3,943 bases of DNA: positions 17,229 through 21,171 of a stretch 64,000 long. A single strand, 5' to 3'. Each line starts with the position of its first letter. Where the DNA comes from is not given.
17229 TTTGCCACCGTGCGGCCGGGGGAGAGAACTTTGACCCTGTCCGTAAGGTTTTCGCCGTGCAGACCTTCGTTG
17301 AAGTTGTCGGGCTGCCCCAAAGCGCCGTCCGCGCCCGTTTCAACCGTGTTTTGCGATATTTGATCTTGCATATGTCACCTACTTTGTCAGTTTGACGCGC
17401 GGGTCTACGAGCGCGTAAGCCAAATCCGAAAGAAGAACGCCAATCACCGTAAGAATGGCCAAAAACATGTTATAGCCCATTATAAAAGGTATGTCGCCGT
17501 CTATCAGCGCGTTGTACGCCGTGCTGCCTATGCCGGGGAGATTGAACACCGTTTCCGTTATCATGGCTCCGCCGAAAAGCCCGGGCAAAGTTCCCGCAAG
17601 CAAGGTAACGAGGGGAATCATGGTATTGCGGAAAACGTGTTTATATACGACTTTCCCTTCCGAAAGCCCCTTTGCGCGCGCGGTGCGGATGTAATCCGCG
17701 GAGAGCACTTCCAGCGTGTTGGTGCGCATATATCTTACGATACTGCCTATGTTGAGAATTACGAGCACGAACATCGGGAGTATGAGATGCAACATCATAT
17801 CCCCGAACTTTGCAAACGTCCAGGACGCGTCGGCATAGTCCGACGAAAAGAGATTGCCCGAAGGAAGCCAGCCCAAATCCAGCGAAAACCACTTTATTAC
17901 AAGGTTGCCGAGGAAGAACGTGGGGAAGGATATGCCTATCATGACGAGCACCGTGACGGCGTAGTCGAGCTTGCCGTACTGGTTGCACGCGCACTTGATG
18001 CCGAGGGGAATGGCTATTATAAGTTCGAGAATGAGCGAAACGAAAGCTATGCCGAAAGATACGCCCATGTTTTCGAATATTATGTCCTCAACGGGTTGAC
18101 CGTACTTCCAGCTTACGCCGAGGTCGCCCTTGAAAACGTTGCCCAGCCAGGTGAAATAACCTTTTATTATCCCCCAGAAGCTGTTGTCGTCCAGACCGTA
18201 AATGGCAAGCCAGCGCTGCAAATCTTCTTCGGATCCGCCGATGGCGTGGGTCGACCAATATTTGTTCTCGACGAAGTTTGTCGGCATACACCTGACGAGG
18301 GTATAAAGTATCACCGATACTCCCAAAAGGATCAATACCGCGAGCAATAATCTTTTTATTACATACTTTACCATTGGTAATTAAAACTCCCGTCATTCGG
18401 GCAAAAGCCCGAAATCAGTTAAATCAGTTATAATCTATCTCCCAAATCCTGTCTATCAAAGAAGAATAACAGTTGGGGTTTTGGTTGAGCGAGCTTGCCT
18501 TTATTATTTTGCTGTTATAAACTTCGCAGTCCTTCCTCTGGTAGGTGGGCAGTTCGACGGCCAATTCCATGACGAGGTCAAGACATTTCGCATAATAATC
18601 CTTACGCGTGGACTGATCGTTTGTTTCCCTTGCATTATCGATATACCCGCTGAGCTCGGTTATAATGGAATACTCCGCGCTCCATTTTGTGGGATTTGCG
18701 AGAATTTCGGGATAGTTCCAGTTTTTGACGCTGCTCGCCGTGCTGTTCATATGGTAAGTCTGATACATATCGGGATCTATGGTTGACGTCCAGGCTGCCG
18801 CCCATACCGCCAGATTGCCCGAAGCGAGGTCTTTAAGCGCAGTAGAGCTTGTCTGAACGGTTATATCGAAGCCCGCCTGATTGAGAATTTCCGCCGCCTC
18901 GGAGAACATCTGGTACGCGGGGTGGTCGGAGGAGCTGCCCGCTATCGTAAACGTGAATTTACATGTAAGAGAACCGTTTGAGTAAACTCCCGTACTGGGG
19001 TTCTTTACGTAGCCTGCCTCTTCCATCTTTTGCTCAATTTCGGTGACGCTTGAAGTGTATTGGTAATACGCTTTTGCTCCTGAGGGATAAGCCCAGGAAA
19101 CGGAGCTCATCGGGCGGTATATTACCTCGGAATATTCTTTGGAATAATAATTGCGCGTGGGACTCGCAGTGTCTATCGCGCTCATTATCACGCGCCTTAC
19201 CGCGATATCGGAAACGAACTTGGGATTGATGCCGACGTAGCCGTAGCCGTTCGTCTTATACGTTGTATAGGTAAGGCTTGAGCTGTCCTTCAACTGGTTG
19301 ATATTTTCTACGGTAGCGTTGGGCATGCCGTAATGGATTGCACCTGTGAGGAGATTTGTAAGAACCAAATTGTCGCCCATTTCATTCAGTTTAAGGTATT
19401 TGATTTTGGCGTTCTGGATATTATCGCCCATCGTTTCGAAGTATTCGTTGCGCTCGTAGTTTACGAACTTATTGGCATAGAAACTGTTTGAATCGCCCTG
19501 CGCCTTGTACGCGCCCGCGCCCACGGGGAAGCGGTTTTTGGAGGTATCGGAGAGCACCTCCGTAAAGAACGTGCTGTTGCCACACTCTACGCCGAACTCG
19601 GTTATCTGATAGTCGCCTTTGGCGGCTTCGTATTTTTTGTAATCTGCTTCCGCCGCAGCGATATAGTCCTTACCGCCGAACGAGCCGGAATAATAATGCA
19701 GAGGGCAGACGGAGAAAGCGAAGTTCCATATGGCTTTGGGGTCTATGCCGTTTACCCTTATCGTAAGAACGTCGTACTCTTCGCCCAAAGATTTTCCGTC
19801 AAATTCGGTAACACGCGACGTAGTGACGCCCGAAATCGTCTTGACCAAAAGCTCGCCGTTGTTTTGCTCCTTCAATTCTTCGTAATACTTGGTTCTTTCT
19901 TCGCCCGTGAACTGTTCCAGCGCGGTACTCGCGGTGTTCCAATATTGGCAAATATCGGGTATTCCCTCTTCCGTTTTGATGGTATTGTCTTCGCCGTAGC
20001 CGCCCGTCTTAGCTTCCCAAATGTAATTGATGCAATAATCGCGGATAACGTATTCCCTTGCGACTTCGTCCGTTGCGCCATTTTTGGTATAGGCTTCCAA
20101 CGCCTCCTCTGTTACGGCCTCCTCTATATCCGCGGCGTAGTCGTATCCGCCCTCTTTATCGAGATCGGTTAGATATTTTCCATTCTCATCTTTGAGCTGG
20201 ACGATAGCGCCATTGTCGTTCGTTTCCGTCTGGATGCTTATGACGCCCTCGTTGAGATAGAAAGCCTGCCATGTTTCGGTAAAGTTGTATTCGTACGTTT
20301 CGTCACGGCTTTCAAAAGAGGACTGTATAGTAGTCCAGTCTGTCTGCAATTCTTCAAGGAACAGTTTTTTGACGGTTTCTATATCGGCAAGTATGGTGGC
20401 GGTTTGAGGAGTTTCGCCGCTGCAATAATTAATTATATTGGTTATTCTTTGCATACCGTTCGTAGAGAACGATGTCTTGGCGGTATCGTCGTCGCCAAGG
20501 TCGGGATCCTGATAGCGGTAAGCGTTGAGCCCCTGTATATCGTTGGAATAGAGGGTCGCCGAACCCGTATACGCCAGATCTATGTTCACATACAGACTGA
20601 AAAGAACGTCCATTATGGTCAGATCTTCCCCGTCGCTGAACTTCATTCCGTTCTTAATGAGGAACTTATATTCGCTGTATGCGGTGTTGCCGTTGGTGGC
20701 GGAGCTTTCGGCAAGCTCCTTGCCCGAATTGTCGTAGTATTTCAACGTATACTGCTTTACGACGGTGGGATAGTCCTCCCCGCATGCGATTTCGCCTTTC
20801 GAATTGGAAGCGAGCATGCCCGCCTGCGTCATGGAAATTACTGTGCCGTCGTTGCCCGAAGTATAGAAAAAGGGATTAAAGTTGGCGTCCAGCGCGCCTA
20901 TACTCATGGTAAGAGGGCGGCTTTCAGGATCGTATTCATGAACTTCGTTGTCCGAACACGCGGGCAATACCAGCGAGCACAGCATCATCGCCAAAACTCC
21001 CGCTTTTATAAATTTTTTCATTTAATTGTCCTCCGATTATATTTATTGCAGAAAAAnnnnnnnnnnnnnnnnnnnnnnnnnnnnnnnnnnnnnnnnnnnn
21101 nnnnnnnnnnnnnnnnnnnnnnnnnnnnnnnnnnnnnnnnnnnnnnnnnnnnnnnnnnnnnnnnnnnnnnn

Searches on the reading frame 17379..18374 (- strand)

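Call 12: search_protein_families(library=pfam, proteins=[window:17379-18374:-], max_evalue=0.01)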
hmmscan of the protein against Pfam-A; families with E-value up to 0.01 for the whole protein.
window:17379-18374:- (331 aa): 2 families
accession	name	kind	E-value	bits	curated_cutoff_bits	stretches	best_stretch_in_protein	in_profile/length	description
PF00528.27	BPD_transp_1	-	1.5e-36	126.3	26.4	1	121-328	1-183/184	Binding-protein-dependent transport system inner membrane component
PF19300.4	BPD_transp_1_N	-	0.0016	19.1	23.8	1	1-83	1-75/114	Binding-prot-dependent transport system membrane comp, N-term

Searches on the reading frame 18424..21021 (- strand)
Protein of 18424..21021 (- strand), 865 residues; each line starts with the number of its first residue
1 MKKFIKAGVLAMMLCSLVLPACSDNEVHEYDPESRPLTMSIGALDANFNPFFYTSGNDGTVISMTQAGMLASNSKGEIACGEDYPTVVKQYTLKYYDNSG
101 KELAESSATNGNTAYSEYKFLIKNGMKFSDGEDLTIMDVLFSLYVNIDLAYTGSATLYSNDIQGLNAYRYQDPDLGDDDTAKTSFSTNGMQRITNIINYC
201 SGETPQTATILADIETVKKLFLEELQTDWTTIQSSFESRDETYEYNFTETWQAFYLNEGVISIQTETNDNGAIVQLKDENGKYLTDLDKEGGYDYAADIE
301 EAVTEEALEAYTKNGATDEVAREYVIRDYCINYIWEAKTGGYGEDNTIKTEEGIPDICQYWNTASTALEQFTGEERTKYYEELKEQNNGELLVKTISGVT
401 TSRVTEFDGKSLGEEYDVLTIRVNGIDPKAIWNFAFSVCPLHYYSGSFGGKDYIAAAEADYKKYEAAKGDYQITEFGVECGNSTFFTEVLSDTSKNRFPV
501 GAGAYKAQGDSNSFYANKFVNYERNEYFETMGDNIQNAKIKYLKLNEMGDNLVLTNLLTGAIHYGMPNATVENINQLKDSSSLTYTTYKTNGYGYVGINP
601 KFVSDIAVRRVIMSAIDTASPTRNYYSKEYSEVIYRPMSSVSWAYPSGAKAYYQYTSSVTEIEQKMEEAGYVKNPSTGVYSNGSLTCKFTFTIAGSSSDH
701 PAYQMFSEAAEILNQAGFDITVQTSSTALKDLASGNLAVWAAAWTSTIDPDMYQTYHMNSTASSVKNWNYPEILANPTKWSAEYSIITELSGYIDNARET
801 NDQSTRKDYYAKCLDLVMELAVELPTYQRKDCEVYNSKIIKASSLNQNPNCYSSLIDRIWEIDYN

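Call 12: search_protein_families(library=pfam, proteins=[window:18424-21021:-], max_evalue=0.01)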
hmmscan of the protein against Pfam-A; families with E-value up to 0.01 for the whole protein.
window:18424-21021:- (865 aa): 1 family
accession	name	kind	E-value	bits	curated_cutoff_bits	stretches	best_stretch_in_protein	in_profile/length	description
PF00496.27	SBP_bac_5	-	8.3e-28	98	32.4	2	493-762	109-364/368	Bacterial extracellular solute-binding proteins, family 5 Middle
